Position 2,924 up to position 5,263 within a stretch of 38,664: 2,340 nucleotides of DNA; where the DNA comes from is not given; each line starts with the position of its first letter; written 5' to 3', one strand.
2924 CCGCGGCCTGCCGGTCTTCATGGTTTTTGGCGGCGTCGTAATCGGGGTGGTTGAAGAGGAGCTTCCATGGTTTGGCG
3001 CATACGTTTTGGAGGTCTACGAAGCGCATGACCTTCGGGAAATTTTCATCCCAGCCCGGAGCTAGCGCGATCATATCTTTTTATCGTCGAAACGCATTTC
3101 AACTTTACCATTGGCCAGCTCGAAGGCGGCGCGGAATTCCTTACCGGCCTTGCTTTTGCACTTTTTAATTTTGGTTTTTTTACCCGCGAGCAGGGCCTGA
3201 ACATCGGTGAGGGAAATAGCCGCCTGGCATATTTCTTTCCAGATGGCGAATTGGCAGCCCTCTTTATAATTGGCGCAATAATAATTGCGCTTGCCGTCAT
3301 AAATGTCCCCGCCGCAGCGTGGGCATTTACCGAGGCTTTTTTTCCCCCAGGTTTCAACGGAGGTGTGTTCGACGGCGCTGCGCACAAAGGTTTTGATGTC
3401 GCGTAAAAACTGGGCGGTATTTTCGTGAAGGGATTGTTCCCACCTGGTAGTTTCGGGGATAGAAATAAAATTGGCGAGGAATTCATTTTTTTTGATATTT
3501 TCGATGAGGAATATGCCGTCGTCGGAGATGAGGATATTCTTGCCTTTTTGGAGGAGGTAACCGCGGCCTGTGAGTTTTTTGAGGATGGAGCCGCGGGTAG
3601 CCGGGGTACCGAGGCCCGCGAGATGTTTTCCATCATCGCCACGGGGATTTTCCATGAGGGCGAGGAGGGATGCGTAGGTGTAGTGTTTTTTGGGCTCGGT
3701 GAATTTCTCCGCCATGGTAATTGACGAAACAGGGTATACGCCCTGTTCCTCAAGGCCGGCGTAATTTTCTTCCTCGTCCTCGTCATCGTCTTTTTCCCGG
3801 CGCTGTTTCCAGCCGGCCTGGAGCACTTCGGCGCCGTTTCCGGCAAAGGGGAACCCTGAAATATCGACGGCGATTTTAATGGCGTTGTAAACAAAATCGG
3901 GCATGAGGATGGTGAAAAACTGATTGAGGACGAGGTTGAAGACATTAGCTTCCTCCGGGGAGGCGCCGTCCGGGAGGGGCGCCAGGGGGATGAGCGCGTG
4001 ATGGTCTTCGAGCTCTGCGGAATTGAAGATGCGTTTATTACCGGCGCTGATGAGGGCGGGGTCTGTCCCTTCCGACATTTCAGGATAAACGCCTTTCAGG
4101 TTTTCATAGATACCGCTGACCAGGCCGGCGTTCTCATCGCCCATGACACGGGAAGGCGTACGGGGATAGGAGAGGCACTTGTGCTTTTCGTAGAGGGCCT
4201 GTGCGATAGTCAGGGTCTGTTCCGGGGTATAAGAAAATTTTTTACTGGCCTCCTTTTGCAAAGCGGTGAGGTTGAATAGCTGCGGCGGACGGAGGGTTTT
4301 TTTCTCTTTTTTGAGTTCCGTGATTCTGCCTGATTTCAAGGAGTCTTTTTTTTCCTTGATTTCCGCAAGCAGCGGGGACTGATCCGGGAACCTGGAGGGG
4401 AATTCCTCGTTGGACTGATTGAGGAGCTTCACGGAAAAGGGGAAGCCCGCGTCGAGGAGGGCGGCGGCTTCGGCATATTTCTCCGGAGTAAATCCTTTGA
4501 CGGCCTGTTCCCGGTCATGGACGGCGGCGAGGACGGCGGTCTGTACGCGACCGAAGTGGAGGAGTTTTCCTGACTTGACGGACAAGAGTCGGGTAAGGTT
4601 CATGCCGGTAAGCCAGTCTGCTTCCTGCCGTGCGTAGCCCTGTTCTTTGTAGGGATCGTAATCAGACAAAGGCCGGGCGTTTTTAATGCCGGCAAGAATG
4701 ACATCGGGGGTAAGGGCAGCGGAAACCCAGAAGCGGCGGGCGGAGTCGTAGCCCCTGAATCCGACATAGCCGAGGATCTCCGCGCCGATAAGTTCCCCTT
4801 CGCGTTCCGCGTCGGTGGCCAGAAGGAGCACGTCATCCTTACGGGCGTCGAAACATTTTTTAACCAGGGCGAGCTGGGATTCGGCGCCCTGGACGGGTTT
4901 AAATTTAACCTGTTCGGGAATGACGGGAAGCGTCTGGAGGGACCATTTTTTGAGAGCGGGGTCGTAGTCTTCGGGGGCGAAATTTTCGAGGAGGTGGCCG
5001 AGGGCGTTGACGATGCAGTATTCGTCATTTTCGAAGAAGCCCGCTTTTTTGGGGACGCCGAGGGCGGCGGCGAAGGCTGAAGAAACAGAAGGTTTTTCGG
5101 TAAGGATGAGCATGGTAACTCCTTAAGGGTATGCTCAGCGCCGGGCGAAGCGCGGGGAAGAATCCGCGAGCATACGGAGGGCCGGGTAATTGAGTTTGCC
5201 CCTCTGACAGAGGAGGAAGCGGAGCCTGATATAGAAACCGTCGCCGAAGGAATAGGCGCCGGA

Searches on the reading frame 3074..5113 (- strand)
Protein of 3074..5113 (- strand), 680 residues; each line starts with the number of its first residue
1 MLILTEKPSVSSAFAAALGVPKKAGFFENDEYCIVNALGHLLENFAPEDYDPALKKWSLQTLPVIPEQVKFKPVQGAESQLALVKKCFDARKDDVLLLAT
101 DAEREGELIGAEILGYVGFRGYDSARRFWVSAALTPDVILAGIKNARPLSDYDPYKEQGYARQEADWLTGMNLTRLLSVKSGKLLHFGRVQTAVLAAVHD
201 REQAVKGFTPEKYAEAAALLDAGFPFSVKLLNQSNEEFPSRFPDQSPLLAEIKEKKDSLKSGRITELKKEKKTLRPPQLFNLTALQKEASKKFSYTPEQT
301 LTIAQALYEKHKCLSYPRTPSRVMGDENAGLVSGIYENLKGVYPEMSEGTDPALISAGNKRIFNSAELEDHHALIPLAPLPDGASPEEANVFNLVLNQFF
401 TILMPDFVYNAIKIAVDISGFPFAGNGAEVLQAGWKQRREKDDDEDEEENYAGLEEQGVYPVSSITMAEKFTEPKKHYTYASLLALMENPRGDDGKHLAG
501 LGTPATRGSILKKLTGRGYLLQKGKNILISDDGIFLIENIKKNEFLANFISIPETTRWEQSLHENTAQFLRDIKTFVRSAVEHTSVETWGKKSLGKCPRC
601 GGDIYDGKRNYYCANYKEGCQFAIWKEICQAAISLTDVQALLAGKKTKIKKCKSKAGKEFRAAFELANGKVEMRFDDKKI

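Call 20: search_protein_families(library=pfam, proteins=[window:3074-5113:-], max_evalue=0.001)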
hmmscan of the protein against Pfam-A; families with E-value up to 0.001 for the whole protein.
window:3074-5113:- (680 aa): 3 families
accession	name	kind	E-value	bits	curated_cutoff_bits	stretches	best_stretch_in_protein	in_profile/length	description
PF01131.25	Topoisom_bac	-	2e-86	291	35.1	1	158-564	9-398/411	DNA topoisomerase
PF13342.12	Toprim_Crpt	-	8e-13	48.6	32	1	619-676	1-60/60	C-terminal repeat of topoisomerase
PF01751.28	Toprim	-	3.7e-07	30.7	23.1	1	2-118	2-81/96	Toprim domain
